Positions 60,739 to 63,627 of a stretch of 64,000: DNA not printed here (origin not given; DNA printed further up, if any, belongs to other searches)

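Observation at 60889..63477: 862-aa ORFan with no detectable motifs, divergently paired with another unknown gene across a 62-nt AT-rich spacer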

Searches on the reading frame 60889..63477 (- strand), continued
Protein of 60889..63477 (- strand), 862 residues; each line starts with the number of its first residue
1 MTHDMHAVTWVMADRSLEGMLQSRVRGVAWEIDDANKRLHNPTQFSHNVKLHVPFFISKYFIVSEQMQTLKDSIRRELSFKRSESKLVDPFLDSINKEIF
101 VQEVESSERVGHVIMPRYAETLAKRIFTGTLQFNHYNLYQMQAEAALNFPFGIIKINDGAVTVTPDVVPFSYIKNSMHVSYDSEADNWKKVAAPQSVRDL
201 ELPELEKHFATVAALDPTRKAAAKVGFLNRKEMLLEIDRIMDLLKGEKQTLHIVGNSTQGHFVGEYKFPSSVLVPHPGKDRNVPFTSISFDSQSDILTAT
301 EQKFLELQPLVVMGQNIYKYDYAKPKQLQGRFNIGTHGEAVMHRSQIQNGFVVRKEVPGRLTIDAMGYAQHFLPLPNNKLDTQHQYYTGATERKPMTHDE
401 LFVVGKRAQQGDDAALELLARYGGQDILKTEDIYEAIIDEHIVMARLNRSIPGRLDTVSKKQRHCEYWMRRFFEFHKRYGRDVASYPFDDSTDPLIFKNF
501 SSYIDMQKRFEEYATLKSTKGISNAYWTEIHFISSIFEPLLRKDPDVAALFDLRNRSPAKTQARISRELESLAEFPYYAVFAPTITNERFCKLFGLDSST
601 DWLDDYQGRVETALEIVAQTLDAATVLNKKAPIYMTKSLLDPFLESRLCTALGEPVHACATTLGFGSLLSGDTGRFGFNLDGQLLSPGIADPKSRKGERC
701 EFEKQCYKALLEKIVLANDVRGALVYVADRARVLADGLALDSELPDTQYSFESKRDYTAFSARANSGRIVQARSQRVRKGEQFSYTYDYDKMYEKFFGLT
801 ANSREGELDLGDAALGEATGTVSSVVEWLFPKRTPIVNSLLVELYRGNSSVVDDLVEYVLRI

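Call 44: find_encoding_contigs(protein=P0004, flank=8000, max_places=2)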
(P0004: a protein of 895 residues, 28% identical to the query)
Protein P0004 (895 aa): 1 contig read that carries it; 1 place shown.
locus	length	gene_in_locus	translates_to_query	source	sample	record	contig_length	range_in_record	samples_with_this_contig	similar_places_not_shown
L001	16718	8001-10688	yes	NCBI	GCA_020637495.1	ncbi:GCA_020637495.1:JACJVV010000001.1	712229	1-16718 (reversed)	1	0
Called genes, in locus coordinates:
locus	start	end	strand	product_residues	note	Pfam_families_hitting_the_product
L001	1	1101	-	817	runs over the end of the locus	PF13519:VWA_2 (faint), PF00092:VWA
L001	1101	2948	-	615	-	PF07584:BatA, PF13519:VWA_2 (faint), PF24156:DUF7407, PF24157:DUF7408, PF24155:DUF7406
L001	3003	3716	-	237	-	PF01757:Acyl_transf_3 (faint), PF07786:HGSNAT_cat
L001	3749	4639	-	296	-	PF00696:AA_kinase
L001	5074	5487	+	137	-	-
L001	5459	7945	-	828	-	-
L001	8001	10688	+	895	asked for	-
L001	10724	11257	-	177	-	-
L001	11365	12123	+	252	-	-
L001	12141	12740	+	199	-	-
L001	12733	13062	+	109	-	-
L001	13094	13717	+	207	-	-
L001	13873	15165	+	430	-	PF00009:GTP_EFTU, PF01926:MMR_HSR1 (faint), PF03144:GTP_EFTU_D2, PF03143:GTP_EFTU_D3, PF22594:GTP-eEF1A_C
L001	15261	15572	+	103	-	PF00338:Ribosomal_S10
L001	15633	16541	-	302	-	PF00149:Metallophos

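Call 45: find_encoding_contigs(protein=P0011, flank=8000, max_places=2)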
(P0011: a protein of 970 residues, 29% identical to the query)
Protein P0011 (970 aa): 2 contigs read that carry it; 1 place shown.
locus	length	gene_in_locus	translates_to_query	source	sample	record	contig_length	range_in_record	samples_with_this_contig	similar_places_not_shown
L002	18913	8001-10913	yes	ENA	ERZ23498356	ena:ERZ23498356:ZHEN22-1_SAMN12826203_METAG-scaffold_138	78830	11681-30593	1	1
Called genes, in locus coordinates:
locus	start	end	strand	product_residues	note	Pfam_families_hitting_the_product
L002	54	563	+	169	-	-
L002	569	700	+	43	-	-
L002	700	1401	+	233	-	PF11139:SfLAP (weak)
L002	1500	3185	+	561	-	PF19289:PmbA_TldD_3rd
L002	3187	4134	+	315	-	-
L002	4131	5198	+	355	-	-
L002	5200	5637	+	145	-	PF00156:Pribosyltran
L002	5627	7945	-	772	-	-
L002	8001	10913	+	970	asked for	-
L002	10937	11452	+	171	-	-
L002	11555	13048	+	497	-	PF00478:IMPDH, PF00571:CBS (faint)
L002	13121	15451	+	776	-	PF00324:AA_permease, PF13520:AA_permease_2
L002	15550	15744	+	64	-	PF08220:HTH_DeoR (faint)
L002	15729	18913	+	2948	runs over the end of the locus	PF17957:Big_7 (faint), PF15418:DUF4625 (faint), PF00629:MAM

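Call 46: find_encoding_contigs(protein=P0003, flank=8000, max_places=2)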
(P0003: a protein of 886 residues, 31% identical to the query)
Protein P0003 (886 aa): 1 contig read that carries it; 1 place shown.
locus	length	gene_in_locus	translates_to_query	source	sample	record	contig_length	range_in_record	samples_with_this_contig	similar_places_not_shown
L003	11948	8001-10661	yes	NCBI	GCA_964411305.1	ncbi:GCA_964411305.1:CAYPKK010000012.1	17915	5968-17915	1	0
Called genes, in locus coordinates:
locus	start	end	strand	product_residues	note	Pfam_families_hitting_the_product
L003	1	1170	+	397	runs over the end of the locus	PF00999:Na_H_Exchanger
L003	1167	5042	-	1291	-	PF13229:Beta_helix, PF05048:NosD, PF13229:Beta_helix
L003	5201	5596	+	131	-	-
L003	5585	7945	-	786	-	-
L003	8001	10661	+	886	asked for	-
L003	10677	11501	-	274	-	PF04055:Radical_SAM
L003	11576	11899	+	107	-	-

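Call 48: search_protein_families(library=pfam, proteins=[L001:5459-7945:-, L002:5627-7945:-, L003:5585-7945:-], max_evalue=1)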
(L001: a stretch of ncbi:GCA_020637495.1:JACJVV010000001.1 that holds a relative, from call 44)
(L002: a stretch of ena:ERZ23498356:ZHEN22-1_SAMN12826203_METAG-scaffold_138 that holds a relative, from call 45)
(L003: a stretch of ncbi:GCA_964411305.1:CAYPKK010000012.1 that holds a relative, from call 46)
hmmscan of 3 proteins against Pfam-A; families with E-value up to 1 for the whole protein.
L001:5459-7945:- (828 aa): 0 families

L002:5627-7945:- (772 aa): 0 families

L003:5585-7945:- (786 aa): 0 families

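Call 55: find_related_loci(query=A5, collection=genome_contigs, flank=6000)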
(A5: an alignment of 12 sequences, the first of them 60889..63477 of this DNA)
Query A5 (862 aa) in genome_contigs; peptide patterns used: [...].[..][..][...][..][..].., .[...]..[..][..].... (x = any residue, [..] = any of these).
63 stretches matched a pattern; 13 encode a relative of the query (tblastn E <= 1e-3); 13 distinct loci.
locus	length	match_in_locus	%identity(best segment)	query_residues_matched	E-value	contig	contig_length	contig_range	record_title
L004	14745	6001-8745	27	7-859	6e-92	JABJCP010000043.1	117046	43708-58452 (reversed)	MAG: Candidatus Woesearchaeota archaeon isolate SI073_bin58 k141_2905480, whole genome shotgun sequence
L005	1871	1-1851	31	245-860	2e-81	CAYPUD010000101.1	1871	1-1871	MAG TPA_asm: uncultured Methanosarcinales archaeon isolate binchicken_co256_398 genome assembly, contig: NODE_246156_len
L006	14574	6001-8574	26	6-829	7e-87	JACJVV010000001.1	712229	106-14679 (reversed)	MAG: Candidatus Woesearchaeota archaeon isolate HK-STAS-Nano-4 HK-STAS-Nano-4_1, whole genome shotgun sequence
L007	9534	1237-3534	25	6-805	9e-55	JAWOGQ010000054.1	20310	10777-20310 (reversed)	MAG: Candidatus Woesearchaeota archaeon isolate BLK6-3.bin.78 k191_1985183, whole genome shotgun sequence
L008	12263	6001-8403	25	6-805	1e-53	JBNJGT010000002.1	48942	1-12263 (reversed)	MAG: Nanobdellota archaeon isolate Y22_30dBSe2.bin.114 NODE_212_length_48942_cov_35.599533, whole genome shotgun sequenc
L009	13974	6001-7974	25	172-798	2e-53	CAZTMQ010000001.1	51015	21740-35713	MAG TPA_asm: uncultured Methanosarcinales archaeon isolate binchicken_co27_466 genome assembly, contig: NODE_1143_length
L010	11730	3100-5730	23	8-799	2e-50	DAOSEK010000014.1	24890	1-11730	MAG TPA_asm: Candidatus Woesearchaeota archaeon isolate AMR_MDS_1807 NODE_895_length_24890_cov_6.838937, whole genome sh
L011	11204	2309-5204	25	6-840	2e-42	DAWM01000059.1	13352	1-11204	MAG TPA_asm: Candidatus Woesearchaeota archaeon UBA119 UBA119_contig_2899, whole genome shotgun sequence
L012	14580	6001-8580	31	168-862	5e-40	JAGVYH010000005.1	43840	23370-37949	Candidatus Woesearchaeota archaeon isolate RIFCSPHIGHO2_02_FULL_33_21 rifcsphigho2_02_scaffold_907, whole genome shotgun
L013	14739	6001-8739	27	63-813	2e-37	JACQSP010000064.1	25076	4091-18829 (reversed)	MAG: Candidatus Woesearchaeota archaeon isolate NC_groundwater_1388_Ag_S-0.2um_34_95 S_p2_S4_coassembly_k141_1775946, wh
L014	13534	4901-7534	25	17-830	2e-34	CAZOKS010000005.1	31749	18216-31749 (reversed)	MAG TPA_asm: uncultured Methanosarcinales archaeon isolate binchicken_co256_1010 genome assembly, contig: NODE_2197_leng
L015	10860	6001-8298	25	6-805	4e-51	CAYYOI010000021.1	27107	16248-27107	MAG TPA_asm: uncultured Methanosarcinales archaeon isolate SRP252850_co1_50 genome assembly, contig: NODE_3064_length_27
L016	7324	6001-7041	23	112-470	1e-28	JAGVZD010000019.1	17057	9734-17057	Candidatus Woesearchaeota archaeon isolate RIFCSPLOWO2_02_FULL_30_14 rifcsplowo2_02_scaffold_4474, whole genome shotgun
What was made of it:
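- Tried and rejected: The narrower A5 worked (call 55).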

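Call 57: predict_structure(alignment_id=A1)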
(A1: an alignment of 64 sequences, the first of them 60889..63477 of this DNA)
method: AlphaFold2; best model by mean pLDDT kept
length: 862 residues; sequences in the alignment: 64
mean_pLDDT: 92.3   pTM: 0.92
mean pLDDT of the five models: 92.3, 91.4, 91.2, 90.3, 90.4
residues with pLDDT >= 90: 703; 70-90: 125; 50-70: 31; < 50: 3
segments of 3 or more residues with pLDDT < 50: none
pLDDT, mean of each block of 10 residues (from residue 1): 84 94 95 97 80 87 87 95 93 95 88 92 80 76 94 92 95 97 94 90 95 84 83 90 93 98 97 97 98 97 98 97 96 97 90 95 97 95 96 91 95 97 98 97 96 96 96 92 94 95 96 95 97 96 97 97 97 98 96 96 98 97 96 96 90 88 97 97 95 89 94 97 96 75 73 90 92 90 90 92 68 64 94 90 94 92 82
secondary structure, 60 per line:
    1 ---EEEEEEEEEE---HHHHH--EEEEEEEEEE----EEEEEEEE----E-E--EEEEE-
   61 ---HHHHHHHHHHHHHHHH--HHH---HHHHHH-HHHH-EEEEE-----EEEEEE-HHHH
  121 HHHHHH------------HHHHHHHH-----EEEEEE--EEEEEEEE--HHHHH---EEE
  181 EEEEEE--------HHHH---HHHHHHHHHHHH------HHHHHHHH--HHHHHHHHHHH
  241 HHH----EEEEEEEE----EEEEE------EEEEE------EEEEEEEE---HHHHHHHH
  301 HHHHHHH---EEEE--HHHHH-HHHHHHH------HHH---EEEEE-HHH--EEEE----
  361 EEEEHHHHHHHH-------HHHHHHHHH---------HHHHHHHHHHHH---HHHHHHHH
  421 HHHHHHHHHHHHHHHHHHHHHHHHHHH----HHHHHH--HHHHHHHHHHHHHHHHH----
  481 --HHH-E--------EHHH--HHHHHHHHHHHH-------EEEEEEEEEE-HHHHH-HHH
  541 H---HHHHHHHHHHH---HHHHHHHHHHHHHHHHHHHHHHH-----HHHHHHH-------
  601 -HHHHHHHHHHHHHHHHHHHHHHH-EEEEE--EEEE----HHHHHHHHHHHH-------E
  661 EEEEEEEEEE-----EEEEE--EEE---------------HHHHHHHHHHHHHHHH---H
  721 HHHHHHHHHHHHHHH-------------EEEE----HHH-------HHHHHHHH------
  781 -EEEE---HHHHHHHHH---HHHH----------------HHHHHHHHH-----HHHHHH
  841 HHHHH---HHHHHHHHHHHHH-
elements in order (helices of 4 or more, strands of 3 or more residues): E4-13 H17-21 E24-33 E38-45 E55-59 H64-79 H88-93 H95-98 E100-104 E110-115 H117-126 H139-146 E152-157 E160-167 H170-174 E178-186 H195-198 H202-213 H220-227 H230-243 E248-255 E260-264 E271-275 E282-289 H293-307 E311-314 H317-321 H323-329 E342-346 E353-356 E361-364 H365-372 H380-388 H398-409 H413-447 H452-457 H460-476 H502-513 E521-530 H532-536 H538-541 H545-555 H559-581 H587-593 H602-624 E626-630 E633-636 H641-652 E660-670 E676-680 E683-685 H701-716 H720-735 E749-752 H767-774 E782-785 H789-797 H801-804 H821-829 H835-845 H849-861
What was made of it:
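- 60889..63477 (-): Gene for a diverged family-B DNA polymerase homologue (862 aa from Met1; probably 858 aa from Met5 at 63465). It has the full PolB architecture: N-terminal domain, exonuclease, palm, fingers and thumb. AF2 model with pLDDT 92.3 and pTM 0.92 in call 57.
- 61570..61602 (-): Degenerate motif-C-equivalent beta hairpin (aa 626-636, V-L-N628-K-K630-A-P-I-Y-M-T). 'DTD' is replaced by N-x-x. The model has a hairpin with strands 626-630 and 633-636 (call 57).
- On Family-B DNA polymerase (homology and fold): AF2 model with pLDDT 92.3 and pTM 0.92 (call 57).
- The AF2 model has pLDDT 92.3 (call 57).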

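Call 60: fold_search(model_id=the predicted structure, library=pdb)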
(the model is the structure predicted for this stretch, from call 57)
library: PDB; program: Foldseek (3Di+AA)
matches with E <= 10: 396; with E <= 0.001: 248
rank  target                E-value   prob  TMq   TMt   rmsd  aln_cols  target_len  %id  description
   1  4k8z_A                6.2e-18  1.00  0.46  0.52   9.8       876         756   11  KOD Polymerase in binary complex with dsDNA (released 2013-06-26)
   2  3k5l_A                6.2e-18  1.00  0.48  0.52   9.3       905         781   12  Crystal structure of E.coli Pol II-abasic DNA-dATP Lt(0, 3) ternary complex (released 2010-02-02)
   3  9oav_A                6.8e-18  1.00  0.51  0.56   8.5       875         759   12  TNA polymerase, 8-64, binary complex (released 2025-12-10)
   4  4k8x_A                1.3e-17  1.00  0.48  0.53   9.1       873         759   11  Binary complex of 9N DNA polymerase in the replicative state (released 2013-06-26)
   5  9en0_A                1.4e-17  1.00  0.43  0.47  10.1       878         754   12  KOD-H4 DNA polymerase mutant in a unproductive binary complex with DNA:DNA containing six HNA nucleotides (released 2025-09-24)
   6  3k57_A                1.5e-17  1.00  0.48  0.52   8.6       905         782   11  Crystal structure of E.coli Pol II-normal DNA-dATP ternary complex (released 2010-02-09)
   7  6wya_A                1.6e-17  1.00  0.45  0.50   9.8       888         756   10  RTX (Reverse Transcription Xenopolymerase) in complex with a DNA duplex and dAMPNPP (released 2020-08-19)
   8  7rsu_A                1.7e-17  1.00  0.46  0.52  10.6       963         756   10  TNA polymerase, n+2 product (released 2021-10-27)
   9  9mye_A                2.2e-17  1.00  0.47  0.53   9.2       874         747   11  C28 Polymerase Incorporating RNA, n+1 (released 2025-12-17)
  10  9oaw_A                2.5e-17  1.00  0.50  0.56   8.5       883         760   12  TNA polymerase, 10-92, binary complex (released 2025-12-10)
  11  9oat_A                2.6e-17  1.00  0.50  0.56   8.5       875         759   12  TNA polymerase, 5-270, binary complex (released 2025-12-10)
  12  7tqw_A                2.6e-17  1.00  0.46  0.51   9.4       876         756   12  Kod RSGA incorporating PMT, n+2 (released 2022-08-31)
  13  2vwj_A                2.7e-17  1.00  0.52  0.58   8.3       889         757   12  Uracil Recognition in Archaeal DNA Polymerases Captured by X-ray Crystallography. (released 2008-07-22)
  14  9oay_A                2.7e-17  1.00  0.48  0.53   9.1       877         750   12  TNA polymerase, 8-64, ternary complex (released 2025-12-10)
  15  4flu_A                2.8e-17  1.00  0.53  0.59   7.5       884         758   11  Pyrococcus abyssi B family DNA polymerase bound to a dsDNA, in edition mode (released 2012-08-29)
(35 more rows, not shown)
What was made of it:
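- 60889..63477 (-): Foldseek finds 248 PDB hits at E <= 1e-3; the top 50 are all PolBs with about 875 aligned columns (call 60).
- On Family-B DNA polymerase (homology and fold): Foldseek's top 50 PDB hits are all PolBs with about 875 aligned columns at E about 1e-17 (call 60).
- Closest known: Archaeal replicative family-B DNA polymerases of the B3 type. Same: They share the full-length fold (Foldseek E about 1e-17, TM up to 0.53-0.60; call 60).
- Closest known: Archaeal replicative family-B DNA polymerases of the B3 type. Different: Sequence identity is 10-13% (call 60).
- Foldseek's top 50 hits are all PolBs aligned over the full length (call 60). A confident PolB fold (calls 57, 60).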
